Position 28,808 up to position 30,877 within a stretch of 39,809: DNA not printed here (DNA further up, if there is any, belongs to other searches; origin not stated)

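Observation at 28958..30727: Cytochrome-bd subunit-I-like core with three C-terminal c-type haem domains and no Q-loop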

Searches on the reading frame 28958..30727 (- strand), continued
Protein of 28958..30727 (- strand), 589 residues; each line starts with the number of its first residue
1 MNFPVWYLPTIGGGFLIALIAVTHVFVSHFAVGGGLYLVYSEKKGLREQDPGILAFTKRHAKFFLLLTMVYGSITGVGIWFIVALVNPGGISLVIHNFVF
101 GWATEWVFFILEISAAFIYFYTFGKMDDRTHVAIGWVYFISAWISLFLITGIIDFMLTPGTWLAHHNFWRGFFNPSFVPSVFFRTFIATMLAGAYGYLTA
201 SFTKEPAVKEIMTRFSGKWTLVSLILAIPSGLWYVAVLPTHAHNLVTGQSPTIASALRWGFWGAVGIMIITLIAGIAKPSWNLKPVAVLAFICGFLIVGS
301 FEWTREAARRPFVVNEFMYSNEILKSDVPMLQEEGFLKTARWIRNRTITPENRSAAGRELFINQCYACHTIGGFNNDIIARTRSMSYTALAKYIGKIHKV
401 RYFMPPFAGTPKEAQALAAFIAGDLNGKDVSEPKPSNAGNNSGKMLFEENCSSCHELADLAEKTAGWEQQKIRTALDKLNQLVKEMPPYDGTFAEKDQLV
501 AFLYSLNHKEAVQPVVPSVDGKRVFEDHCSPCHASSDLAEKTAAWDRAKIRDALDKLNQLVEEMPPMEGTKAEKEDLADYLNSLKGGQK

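Call 10: find_homologous_proteins(query=window:28958-30727:-, max_evalue=0.00001)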
Query window:28958-30727:- (589 aa): 6759 proteins with E <= 0.00001 among 8000 candidates; the best 120 are listed.
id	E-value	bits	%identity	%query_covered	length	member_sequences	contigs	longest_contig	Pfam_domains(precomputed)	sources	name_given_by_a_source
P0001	0.0e+0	1274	91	100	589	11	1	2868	PF14495.12,PF13442.12,PF00034.27,PF01654.23,PF22113.2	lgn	-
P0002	0.0e+0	1114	79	100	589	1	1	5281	PF14495.12,PF13442.12,PF00034.27,PF01654.23,PF22113.2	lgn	-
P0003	0.0e+0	1103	80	100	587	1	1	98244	PF13442.12,PF00034.27,PF01654.23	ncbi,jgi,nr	ncbi:MAG: hypothetical protein GXO69_05460 [Acidobacteria bacterium]|nr:hypothetical protein [Acidob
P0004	3.8e-276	936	79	86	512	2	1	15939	PF13442.12,PF00034.27,PF01654.23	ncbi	-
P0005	8.4e-271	918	65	100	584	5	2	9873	PF14495.12,PF13442.12,PF00034.27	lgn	-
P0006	5.9e-260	882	63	100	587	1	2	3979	PF14495.12,PF13442.12,PF00034.27,PF01654.23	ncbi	-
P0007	8.5e-255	865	57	99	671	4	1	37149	PF14495.12,PF13442.12,PF00034.27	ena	-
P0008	3.7e-253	860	62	100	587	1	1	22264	PF13442.12,PF00034.27,PF01654.23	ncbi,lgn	-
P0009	9.1e-252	855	62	100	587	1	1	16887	PF14495.12,PF13442.12,PF00034.27,PF01654.23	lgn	-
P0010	6.1e-250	849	70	86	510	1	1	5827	PF13442.12,PF00034.27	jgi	-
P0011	8.3e-250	849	62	100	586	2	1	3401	PF14495.12,PF13442.12,PF00034.27,PF01654.23,PF22113.2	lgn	-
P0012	1.5e-249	848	61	100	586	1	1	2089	PF13442.12,PF00034.27,PF01654.23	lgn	-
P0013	7.1e-246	836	56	100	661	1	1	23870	PF14376.12,PF14495.12,PF13442.12,PF00034.27,PF01654.23,PF22113.2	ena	-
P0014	3.3e-244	830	61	99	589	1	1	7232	PF13442.12,PF00034.27,PF01654.23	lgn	-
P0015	5.4e-244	829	60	100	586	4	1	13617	PF14495.12,PF13442.12,PF00034.27,PF22113.2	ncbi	-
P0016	1.2e-243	828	60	100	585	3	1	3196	PF14495.12,PF13442.12,PF00034.27,PF01654.23,PF22113.2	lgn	-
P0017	2.3e-243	827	60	100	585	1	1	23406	PF14495.12,PF13442.12,PF00034.27,PF01654.23,PF22113.2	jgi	-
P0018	3.5e-243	827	60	100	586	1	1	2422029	PF14495.12,PF13442.12,PF00034.27,PF01654.23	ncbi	-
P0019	4.5e-243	826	60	100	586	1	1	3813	PF14495.12,PF13442.12,PF00034.27,PF01654.23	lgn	-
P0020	7.5e-243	826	60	100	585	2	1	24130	PF14495.12,PF13442.12,PF00034.27,PF01654.23,PF22113.2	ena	-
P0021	1.5e-242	825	57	100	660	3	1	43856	PF14495.12,PF13442.12,PF00034.27,PF01654.23,PF22113.2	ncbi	-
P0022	8.5e-242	822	55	99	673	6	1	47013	PF14495.12,PF02167.21,PF13442.12,PF00034.27,PF22113.2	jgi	jgi:mono/diheme cytochrome c family protein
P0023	1.6e-240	818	60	99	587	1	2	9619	PF13442.12,PF00034.27,PF01654.23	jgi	jgi:mono/diheme cytochrome c family protein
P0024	2.1e-240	818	59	100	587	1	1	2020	PF14495.12,PF13442.12,PF00034.27,PF01654.23,PF22113.2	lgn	-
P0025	2.2e-239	814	59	100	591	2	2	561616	PF13442.12,PF00034.27,PF01654.23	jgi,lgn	-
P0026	5.4e-238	810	59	100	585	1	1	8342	PF13442.12,PF00034.27,PF01654.23,PF22113.2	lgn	-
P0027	2.6e-237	807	60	99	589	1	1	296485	PF13442.12,PF00034.27,PF01654.23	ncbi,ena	-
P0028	5.5e-237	806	53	99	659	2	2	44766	PF13442.12,PF00034.27,PF01654.23,PF22113.2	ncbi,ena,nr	ncbi:MAG: hypothetical protein C0621_07485 [Desulfuromonas sp.]|nr:MAG: hypothetical protein C0621_0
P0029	6.7e-237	806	59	99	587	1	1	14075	PF13442.12,PF00034.27,PF01654.23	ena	-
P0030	1.8e-236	804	59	100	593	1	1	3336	PF14495.12,PF13442.12,PF00034.27,PF22113.2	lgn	-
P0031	3.2e-236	804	59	100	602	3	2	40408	PF14495.12,PF13442.12,PF00034.27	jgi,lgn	jgi:mono/diheme cytochrome c family protein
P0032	8.6e-236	802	59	100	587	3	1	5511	PF13442.12,PF00034.27,PF01654.23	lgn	-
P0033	9.1e-236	802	58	100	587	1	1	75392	PF13442.12,PF00034.27,PF01654.23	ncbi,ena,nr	ncbi:MAG: cytochrome C [Desulfobulbaceae bacterium]|nr:MAG: cytochrome C [Desulfobulbaceae bacterium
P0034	1.7e-235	801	58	100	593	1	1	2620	PF14495.12,PF13442.12,PF00034.27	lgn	-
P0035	2.1e-235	801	59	100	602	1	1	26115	PF14495.12,PF13442.12,PF00034.27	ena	-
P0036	2.4e-235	801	59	100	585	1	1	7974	PF14495.12,PF13442.12,PF00034.27,PF01654.23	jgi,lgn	jgi:mono/diheme cytochrome c family protein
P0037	3.2e-235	800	57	100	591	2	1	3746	PF14495.12,PF13442.12,PF00034.27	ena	-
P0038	5.9e-235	800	59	99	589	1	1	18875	PF13442.12,PF00034.27,PF01654.23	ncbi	-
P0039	8.3e-235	799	57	97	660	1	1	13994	PF14495.12,PF13442.12,PF00034.27,PF01654.23,PF22113.2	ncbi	-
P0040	8.9e-235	799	59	100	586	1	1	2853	PF14495.12,PF13442.12,PF00034.27,PF01654.23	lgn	-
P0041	1.4e-234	798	58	100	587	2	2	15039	PF13442.12,PF00034.27,PF01654.23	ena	-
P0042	2.0e-234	798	59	100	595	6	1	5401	PF13442.12,PF00034.27,PF01654.23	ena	-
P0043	2.1e-234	798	59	100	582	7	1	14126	PF14495.12,PF13442.12,PF00034.27,PF01654.23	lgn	-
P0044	1.2e-233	795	58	100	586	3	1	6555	PF14495.12,PF13442.12,PF00034.27,PF22113.2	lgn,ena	-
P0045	1.3e-233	795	59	100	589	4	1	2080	PF14495.12,PF13442.12,PF00034.27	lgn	-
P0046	1.6e-233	795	58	100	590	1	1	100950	PF13442.12,PF00034.27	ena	-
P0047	2.1e-233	794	57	100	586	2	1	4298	PF13442.12,PF00034.27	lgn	-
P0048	2.2e-233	794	59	99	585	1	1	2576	PF14495.12,PF13442.12,PF00034.27,PF22113.2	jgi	-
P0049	3.1e-233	794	59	99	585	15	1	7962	PF14495.12,PF13442.12,PF00034.27,PF22113.2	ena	-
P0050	6.1e-233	793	58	100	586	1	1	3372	PF14495.12,PF13442.12,PF00034.27,PF01654.23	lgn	-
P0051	6.6e-233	793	58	100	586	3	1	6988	PF14495.12,PF13442.12,PF00034.27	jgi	jgi:mono/diheme cytochrome c family protein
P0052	7.8e-233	793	58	99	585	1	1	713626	PF13442.12,PF00034.27,PF01654.23,PF22113.2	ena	-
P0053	1.0e-232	792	56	99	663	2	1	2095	PF14495.12,PF02167.21,PF13442.12,PF00034.27,PF01654.23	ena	-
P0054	1.3e-232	792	58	100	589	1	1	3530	PF13442.12,PF00034.27,PF01654.23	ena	-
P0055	2.8e-232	791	57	99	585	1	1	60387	PF13442.12,PF00034.27,PF01654.23,PF22113.2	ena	-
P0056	3.5e-232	790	57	94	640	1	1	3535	PF14495.12,PF13442.12,PF00034.27,PF22113.2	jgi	-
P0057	4.4e-232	790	58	99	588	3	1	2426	PF14495.12,PF13442.12,PF00034.27,PF01654.23,PF22113.2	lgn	-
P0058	4.7e-232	790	58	100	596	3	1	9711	PF14495.12,PF13442.12,PF00034.27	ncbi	ncbi:MAG: c-type cytochrome [Desulforhopalus sp.]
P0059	6.5e-232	789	58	100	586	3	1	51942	PF14495.12,PF13442.12,PF00034.27,PF01654.23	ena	-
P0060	7.1e-232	789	58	100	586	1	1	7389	PF14495.12,PF13442.12,PF00034.27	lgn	-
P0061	1.8e-231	788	57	100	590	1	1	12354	PF14495.12,PF13442.12,PF00034.27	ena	-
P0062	2.3e-231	788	57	100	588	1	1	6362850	PF14495.12,PF13442.12,PF00034.27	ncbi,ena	-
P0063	2.4e-231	788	58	100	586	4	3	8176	PF14495.12,PF13442.12,PF00034.27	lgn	-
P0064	2.6e-231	788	58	100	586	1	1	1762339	PF14495.12,PF13442.12,PF00034.27,PF22113.2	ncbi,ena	-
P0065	3.4e-231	787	57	100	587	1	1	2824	PF14495.12,PF13442.12,PF00034.27,PF22113.2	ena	-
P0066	3.9e-231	787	57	100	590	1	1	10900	PF14495.12,PF13442.12,PF00034.27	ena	-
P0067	5.4e-231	786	57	100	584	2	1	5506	PF13442.12,PF00034.27,PF01654.23,PF22113.2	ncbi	-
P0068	6.7e-231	786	58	100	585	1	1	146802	PF13442.12,PF00034.27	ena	-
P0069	6.8e-231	786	58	100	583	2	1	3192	PF14495.12,PF13442.12,PF00034.27,PF01654.23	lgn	-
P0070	7.3e-231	786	57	100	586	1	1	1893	PF13442.12,PF00034.27,PF22113.2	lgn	-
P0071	9.9e-231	786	58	99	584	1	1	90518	PF14376.12,PF14495.12,PF13442.12,PF00034.27,PF01654.23,PF22113.2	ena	-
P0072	1.0e-230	786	57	100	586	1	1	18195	PF14495.12,PF13442.12,PF00034.27,PF22113.2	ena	-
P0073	1.4e-230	785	57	99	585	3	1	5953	PF14495.12,PF13442.12,PF00034.27,PF01654.23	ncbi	-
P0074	2.0e-230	785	57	100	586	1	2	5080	PF14495.12,PF13442.12,PF00034.27,PF01654.23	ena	-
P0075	2.2e-230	784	58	100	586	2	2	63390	PF13442.12,PF00034.27,PF22113.2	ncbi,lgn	-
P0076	3.5e-230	784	59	99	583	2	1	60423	PF14495.12,PF13442.12,PF00034.27,PF01654.23,PF22113.2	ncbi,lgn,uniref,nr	ncbi:c-type cytochrome [Desulfofustis glycolicus]|uniref:Cytochrome C oxidase, cbb3-type, subunit II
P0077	5.2e-230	783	58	100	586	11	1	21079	PF14495.12,PF13442.12,PF00034.27,PF01654.23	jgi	jgi:mono/diheme cytochrome c family protein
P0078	5.9e-230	783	58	99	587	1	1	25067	PF14495.12,PF13442.12,PF00034.27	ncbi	-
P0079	8.4e-230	783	58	99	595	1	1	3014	PF13442.12,PF00034.27,PF01654.23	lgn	-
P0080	1.1e-229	782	59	100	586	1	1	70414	PF14495.12,PF13442.12,PF00034.27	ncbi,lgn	ncbi:MAG: c-type cytochrome [Desulforhopalus sp.]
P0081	1.5e-229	782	57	100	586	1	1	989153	PF14495.12,PF13442.12,PF00034.27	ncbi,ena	-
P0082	1.7e-229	781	58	99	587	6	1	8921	PF13442.12,PF00034.27,PF01654.23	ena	-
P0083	2.1e-229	781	58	99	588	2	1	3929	PF13442.12,PF00034.27,PF01654.23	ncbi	-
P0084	2.2e-229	781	58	99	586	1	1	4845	PF13442.12,PF00034.27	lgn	-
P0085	3.3e-229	781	57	100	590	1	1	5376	PF13442.12,PF00034.27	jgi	jgi:mono/diheme cytochrome c family protein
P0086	4.5e-229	780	57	100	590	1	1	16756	PF14495.12,PF13442.12,PF00034.27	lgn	-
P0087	1.0e-228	779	59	99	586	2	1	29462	PF13442.12,PF00034.27,PF01654.23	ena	-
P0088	1.0e-228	779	56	100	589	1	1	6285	PF13442.12,PF00034.27,PF01654.23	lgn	-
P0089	1.1e-228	779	58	99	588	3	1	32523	PF14495.12,PF13442.12,PF00034.27,PF01654.23,PF22113.2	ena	-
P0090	1.1e-228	779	58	100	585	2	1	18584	PF14495.12,PF13442.12,PF00034.27,PF22113.2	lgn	-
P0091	1.3e-228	779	57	100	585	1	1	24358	PF13442.12,PF00034.27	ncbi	-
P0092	2.4e-228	778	64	87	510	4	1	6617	PF13442.12,PF00034.27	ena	-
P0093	2.4e-228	778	54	99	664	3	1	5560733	PF14495.12,PF13442.12,PF00034.27,PF01654.23,PF22113.2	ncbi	-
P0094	2.9e-228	777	57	99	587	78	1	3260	PF14495.12,PF13442.12,PF00034.27,PF01654.23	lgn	-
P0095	3.7e-228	777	63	87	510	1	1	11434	PF13442.12,PF00034.27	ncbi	-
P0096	4.2e-228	777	57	100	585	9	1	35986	PF14495.12,PF13442.12,PF00034.27,PF22113.2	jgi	jgi:mono/diheme cytochrome c family protein/cytochrome bd-type quinol oxidase subunit 1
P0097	5.9e-228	776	58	100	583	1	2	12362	PF14495.12,PF13442.12,PF00034.27,PF01654.23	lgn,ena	-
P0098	1.0e-227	776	58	100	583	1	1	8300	PF14495.12,PF13442.12,PF00034.27,PF01654.23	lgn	-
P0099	1.4e-227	775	57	99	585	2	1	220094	PF14495.12,PF13442.12,PF00034.27,PF01654.23,PF22113.2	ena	-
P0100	1.6e-227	775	57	100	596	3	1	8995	PF13442.12,PF00034.27,PF01654.23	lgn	-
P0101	1.7e-227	775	57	100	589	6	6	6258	PF13442.12,PF00034.27,PF22113.2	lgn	-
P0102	5.3e-227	773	58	100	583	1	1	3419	PF14495.12,PF13442.12,PF00034.27,PF01654.23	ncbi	-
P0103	9.9e-227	772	57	99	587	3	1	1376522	PF14495.12,PF13442.12,PF00034.27,PF01654.23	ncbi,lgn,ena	-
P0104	1.2e-226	772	57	100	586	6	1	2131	PF13442.12,PF00034.27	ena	-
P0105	1.4e-226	772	57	99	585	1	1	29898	PF14495.12,PF13442.12,PF00034.27,PF01654.23,PF22113.2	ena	-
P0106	1.4e-226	772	57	100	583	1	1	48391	PF14495.12,PF13442.12,PF00034.27,PF01654.23,PF22113.2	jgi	-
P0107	2.4e-226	771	57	100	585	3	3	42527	PF13442.12,PF00034.27,PF01654.23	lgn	-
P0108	2.6e-226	771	57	100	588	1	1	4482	PF14495.12,PF13442.12,PF00034.27,PF01654.23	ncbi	-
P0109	2.6e-226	771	58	100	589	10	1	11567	PF14495.12,PF13442.12,PF00034.27,PF01654.23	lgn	-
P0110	3.1e-226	771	58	99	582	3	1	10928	PF14495.12,PF13442.12,PF00034.27,PF01654.23,PF22113.2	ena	-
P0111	3.7e-226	770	57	99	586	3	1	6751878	PF13442.12,PF00034.27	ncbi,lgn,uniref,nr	ncbi:cytochrome c [Desulfosediminicola flagellatus]|uniref:cytochrome c n=1 Tax=Desulfosediminicola 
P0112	4.6e-226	770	56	100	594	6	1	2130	PF13442.12,PF00034.27,PF01654.23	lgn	-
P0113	4.9e-226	770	56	99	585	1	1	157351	PF14495.12,PF13442.12,PF00034.27,PF01654.23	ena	-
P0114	5.1e-226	770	57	100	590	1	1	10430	PF13442.12,PF00034.27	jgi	-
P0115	8.3e-226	769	56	99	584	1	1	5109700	PF14495.12,PF13442.12,PF00034.27,PF01654.23,PF22113.2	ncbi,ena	-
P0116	1.3e-225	769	57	99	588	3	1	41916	PF14495.12,PF13442.12,PF00034.27,PF01654.23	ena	-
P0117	1.4e-225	769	57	99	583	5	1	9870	PF14495.12,PF13442.12,PF00034.27,PF01654.23,PF22113.2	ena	-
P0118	1.5e-225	768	57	99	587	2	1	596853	PF14495.12,PF13442.12,PF00034.27,PF01654.23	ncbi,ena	-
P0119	2.0e-225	768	57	99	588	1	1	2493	PF13442.12,PF00034.27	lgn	-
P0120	2.1e-225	768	56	100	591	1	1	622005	PF23854.3,PF13442.12,PF00034.27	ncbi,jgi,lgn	ncbi:MAG: mono/diheme cytochrome c family protein [Desulforhopalus sp.]|jgi:mono/diheme cytochrome c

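Call 11: find_encoding_contigs(protein=P0003, flank=8000, max_places=2)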
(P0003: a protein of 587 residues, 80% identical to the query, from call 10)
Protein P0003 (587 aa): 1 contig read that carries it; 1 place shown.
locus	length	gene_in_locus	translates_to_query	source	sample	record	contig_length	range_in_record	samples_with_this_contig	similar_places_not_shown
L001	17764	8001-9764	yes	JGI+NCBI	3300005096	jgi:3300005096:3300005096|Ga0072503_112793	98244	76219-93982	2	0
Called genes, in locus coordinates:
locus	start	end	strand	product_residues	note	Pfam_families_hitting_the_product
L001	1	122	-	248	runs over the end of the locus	PF02146:SIR2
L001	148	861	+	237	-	PF18912:DZR_2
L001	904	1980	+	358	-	PF03193:RsgA_GTPase, PF02421:FeoB_N (faint), PF00005:ABC_tran (weak), PF01926:MMR_HSR1 (weak)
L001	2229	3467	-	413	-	PF16217:M64_N, PF09471:Peptidase_M64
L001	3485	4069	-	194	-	-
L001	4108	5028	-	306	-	PF01063:Aminotran_4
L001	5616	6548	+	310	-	PF00291:PALP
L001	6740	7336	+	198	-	PF00210:Ferritin, PF02915:Rubrerythrin, PF23458:DUF7130 (weak), PF21349:RUBY_RBDX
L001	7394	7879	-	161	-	-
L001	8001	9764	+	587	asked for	PF01654:Cyt_bd_oxida_I (weak), PF00034:Cytochrom_C (faint), PF13442:Cytochrome_CBB3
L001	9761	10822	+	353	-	-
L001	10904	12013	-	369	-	PF00753:Lactamase_B (faint), PF19583:ODP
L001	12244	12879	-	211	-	PF01914:MarC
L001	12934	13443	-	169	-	PF04143:Sulf_transp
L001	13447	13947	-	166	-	PF04143:Sulf_transp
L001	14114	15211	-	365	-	PF01075:Glyco_transf_9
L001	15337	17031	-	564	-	PF02771:Acyl-CoA_dh_N, PF02770:Acyl-CoA_dh_M, PF00441:Acyl-CoA_dh_1, PF08028:Acyl-CoA_dh_2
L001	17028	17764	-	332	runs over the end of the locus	PF01012:ETF, PF00766:ETF_alpha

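Call 12: find_encoding_contigs(protein=P0076, flank=8000, max_places=2)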
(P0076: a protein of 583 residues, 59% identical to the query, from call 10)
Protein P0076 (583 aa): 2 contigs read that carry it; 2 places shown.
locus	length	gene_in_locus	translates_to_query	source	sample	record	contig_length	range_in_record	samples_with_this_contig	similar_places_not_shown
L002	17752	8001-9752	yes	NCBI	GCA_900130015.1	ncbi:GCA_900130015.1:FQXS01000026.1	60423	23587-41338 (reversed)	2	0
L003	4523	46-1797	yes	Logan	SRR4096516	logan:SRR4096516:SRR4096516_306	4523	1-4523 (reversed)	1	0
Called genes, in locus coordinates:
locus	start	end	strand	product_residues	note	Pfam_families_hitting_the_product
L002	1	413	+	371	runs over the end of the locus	PF00581:Rhodanese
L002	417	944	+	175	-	PF04143:Sulf_transp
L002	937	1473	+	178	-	PF20398:DUF6691 (weak), PF04143:Sulf_transp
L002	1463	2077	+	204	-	-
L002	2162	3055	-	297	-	PF08668:HDOD, PF01966:HD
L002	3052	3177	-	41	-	-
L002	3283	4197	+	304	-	PF03547:Mem_trans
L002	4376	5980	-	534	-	PF02696:SelO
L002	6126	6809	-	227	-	PF04402:SIMPL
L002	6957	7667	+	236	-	PF01557:FAA_hydrolase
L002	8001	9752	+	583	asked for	PF01654:Cyt_bd_oxida_I (weak), PF14495:Cytochrom_C550 (faint), PF22113:Mtrc-MtrF_II-IV_dom (faint), PF00034:Cytochrom_C (faint), PF13442:Cytochrome_CBB3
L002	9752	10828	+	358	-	-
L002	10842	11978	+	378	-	PF13483:Lactamase_B_3, PF12706:Lactamase_B_2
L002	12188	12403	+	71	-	-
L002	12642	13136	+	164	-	PF08334:T2SSG (faint)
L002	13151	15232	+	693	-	PF00672:HAMP, PF01590:GAF (weak), PF13492:GAF_3 (weak), PF13185:GAF_2 (weak), PF13487:HD_5, PF01966:HD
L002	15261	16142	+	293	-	PF01545:Cation_efflux, PF16916:ZT_dimer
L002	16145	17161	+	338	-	PF00155:Aminotran_1_2, PF01212:Beta_elim_lyase, PF01041:DegT_DnrJ_EryC1 (faint)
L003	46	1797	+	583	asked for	PF01654:Cyt_bd_oxida_I (weak), PF14495:Cytochrom_C550 (faint), PF22113:Mtrc-MtrF_II-IV_dom (faint), PF00034:Cytochrom_C (faint), PF13442:Cytochrome_CBB3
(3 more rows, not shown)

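Call 13: find_encoding_contigs(protein=P0028, flank=8000, max_places=2)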
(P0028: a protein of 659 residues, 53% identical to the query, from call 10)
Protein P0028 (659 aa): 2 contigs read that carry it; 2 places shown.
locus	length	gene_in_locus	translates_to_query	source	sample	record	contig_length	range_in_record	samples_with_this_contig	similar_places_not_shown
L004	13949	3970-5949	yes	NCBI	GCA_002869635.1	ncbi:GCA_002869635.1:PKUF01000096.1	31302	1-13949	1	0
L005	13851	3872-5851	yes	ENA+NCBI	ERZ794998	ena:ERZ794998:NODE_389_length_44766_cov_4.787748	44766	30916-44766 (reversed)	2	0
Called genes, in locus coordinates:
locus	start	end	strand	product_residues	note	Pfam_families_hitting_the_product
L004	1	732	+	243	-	PF05681:Fumerase (weak), PF05683:Fumerase_C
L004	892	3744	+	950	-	PF11845:Tll0287-like, PF00989:PAS, PF13188:PAS_8, PF13188:PAS_8 (weak), PF13426:PAS_9 (weak), PF00512:HisKA, PF02518:HATPase_c, PF00072:Response_reg, +2 more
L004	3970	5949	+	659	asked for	PF01654:Cyt_bd_oxida_I (weak), PF22113:Mtrc-MtrF_II-IV_dom (faint), PF00034:Cytochrom_C (faint), PF13442:Cytochrome_CBB3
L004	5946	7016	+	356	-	-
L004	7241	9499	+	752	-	PF01384:PHO4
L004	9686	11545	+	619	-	PF17159:MASE3, PF00512:HisKA (weak), PF02518:HATPase_c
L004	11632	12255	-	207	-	PF01914:MarC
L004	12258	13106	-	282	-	PF00583:Acetyltransf_1, PF13673:Acetyltransf_10 (weak)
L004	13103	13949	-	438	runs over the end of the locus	PF04055:Radical_SAM, PF12544:LAM_C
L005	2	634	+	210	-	?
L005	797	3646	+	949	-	PF11845:Tll0287-like, PF00989:PAS, PF13188:PAS_8, PF13188:PAS_8 (weak), PF13426:PAS_9 (weak), PF00512:HisKA, PF02518:HATPase_c, PF00072:Response_reg, +2 more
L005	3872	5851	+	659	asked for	PF01654:Cyt_bd_oxida_I (weak), PF22113:Mtrc-MtrF_II-IV_dom (faint), PF00034:Cytochrom_C (faint), PF13442:Cytochrome_CBB3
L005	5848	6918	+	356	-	-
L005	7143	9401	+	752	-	PF01384:PHO4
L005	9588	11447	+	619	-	PF17159:MASE3, PF00512:HisKA (weak), PF02518:HATPase_c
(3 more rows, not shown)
